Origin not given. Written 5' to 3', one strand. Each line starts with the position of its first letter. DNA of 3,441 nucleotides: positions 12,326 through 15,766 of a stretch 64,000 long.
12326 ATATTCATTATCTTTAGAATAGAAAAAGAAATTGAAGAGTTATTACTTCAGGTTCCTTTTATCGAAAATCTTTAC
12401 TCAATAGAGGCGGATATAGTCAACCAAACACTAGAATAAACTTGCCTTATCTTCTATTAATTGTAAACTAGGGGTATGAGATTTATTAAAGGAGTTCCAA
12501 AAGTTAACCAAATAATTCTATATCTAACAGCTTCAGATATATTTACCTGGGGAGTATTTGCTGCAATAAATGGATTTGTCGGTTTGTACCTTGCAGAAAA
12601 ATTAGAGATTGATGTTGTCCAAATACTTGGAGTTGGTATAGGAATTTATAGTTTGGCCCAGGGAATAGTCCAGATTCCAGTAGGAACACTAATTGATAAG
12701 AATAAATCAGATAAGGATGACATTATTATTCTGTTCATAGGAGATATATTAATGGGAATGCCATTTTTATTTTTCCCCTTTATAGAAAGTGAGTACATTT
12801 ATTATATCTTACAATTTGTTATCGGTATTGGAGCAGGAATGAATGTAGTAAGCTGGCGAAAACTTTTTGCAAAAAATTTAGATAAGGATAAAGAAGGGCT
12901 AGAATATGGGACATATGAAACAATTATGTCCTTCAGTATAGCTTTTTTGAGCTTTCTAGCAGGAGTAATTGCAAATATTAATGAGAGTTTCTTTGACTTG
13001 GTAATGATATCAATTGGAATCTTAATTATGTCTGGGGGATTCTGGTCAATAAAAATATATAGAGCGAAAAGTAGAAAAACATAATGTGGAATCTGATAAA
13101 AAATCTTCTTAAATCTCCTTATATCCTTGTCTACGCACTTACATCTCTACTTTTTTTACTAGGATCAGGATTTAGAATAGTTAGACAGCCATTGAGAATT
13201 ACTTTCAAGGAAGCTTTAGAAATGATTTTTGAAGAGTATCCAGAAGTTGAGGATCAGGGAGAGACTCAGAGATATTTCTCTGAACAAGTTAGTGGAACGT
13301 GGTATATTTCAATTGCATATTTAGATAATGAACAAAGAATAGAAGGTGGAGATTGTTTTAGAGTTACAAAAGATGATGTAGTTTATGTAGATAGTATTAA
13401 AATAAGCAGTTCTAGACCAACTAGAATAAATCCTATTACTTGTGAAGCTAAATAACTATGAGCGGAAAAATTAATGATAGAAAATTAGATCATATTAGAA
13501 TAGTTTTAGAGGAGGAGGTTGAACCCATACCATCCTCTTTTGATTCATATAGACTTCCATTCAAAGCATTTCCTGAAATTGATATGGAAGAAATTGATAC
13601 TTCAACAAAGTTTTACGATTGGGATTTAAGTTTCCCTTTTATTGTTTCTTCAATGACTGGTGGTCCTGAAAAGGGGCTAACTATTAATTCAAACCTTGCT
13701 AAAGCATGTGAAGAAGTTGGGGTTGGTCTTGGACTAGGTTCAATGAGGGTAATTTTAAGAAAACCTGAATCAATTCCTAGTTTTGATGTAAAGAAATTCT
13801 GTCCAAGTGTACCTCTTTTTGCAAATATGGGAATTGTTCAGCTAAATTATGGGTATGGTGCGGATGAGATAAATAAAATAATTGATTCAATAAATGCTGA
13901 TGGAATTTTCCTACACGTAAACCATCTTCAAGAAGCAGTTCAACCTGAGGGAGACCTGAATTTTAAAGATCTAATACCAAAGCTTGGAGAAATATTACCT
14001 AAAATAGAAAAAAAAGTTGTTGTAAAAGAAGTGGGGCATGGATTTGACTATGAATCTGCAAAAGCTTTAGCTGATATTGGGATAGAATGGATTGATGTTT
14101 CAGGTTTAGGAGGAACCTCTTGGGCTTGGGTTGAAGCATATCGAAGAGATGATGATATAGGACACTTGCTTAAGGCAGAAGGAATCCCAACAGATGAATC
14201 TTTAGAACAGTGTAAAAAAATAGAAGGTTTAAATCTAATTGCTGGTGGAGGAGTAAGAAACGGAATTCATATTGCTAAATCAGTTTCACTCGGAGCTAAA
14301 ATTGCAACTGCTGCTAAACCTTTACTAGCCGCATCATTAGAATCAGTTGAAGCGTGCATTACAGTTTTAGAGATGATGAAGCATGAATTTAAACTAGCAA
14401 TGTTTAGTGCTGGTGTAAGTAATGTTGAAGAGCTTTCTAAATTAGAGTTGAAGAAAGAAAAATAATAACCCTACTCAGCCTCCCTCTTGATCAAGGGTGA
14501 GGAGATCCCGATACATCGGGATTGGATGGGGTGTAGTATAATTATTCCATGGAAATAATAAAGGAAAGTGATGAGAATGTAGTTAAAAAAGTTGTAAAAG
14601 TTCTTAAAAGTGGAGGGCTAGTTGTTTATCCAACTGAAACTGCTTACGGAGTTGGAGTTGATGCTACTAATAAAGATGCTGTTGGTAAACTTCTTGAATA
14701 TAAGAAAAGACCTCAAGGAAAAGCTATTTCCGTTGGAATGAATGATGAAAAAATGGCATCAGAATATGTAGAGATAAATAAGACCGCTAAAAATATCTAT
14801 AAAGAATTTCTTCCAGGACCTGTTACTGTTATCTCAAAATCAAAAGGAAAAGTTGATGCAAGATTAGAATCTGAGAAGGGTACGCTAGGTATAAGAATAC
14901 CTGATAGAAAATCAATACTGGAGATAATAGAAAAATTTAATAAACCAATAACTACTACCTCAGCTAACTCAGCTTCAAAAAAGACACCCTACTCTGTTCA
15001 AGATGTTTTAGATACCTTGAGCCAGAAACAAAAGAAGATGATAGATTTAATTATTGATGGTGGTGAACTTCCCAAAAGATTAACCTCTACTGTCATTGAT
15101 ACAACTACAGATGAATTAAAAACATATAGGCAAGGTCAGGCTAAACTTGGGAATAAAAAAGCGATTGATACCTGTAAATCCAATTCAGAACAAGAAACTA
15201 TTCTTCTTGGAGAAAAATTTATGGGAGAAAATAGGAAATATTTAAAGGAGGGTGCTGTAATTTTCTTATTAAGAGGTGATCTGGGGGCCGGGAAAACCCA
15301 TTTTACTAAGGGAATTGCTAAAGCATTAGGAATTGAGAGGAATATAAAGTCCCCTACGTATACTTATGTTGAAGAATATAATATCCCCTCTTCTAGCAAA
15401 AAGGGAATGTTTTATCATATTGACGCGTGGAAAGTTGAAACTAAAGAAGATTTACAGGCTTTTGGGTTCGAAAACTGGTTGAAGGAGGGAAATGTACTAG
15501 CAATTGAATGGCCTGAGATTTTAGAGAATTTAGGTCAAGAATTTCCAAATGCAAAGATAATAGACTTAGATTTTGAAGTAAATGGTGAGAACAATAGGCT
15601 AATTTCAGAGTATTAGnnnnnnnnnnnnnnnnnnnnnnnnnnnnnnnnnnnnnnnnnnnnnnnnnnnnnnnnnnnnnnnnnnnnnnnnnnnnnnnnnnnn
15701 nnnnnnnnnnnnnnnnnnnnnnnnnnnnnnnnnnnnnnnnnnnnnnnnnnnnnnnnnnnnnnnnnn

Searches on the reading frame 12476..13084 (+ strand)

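Call 49: search_protein_families(library=pfam, proteins=[window:12476-13084:+], max_evalue=0.001)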
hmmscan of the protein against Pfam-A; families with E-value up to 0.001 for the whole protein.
window:12476-13084:+ (202 aa): 1 family
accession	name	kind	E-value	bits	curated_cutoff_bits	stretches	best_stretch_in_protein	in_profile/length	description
PF07690.21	MFS_1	-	1.7e-14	53.9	33.4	1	23-193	7-173/347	Major Facilitator Superfamily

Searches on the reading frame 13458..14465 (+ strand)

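Call 49: search_protein_families(library=pfam, proteins=[window:13458-14465:+], max_evalue=0.001)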
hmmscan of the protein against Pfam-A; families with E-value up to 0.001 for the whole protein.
window:13458-14465:+ (335 aa): 2 families
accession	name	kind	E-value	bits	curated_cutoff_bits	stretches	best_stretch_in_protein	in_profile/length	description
PF01070.24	FMN_dh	-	1.8e-17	63.8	24.9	1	178-328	212-345/350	FMN-dependent dehydrogenase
PF01645.23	Glu_synthase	-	1.8e-05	24.6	20.4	1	169-302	191-321/369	Conserved region in glutamate synthase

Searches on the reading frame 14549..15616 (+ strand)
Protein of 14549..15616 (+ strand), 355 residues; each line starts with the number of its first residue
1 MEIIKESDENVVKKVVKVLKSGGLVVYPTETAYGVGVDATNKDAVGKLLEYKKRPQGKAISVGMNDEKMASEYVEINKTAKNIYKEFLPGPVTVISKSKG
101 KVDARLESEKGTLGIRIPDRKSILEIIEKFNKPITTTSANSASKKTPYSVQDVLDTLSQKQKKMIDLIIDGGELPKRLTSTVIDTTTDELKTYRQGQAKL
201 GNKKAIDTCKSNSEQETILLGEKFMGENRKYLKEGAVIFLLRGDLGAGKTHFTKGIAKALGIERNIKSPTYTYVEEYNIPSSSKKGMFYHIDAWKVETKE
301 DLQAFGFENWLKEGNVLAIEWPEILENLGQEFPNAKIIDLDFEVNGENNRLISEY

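Call 49: search_protein_families(library=pfam, proteins=[window:14549-15616:+], max_evalue=0.001)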
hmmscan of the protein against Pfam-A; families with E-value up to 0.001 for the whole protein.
window:14549-15616:+ (355 aa): 2 families
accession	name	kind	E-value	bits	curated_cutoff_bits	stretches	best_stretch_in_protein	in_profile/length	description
PF01300.24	Sua5_yciO_yrdC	-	1.7e-46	158.4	25.1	1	18-196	2-178/178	Telomere recombination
PF02367.23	TsaE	-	4.6e-30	104.6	26.6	1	212-350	2-126/128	Threonylcarbamoyl adenosine biosynthesis protein TsaE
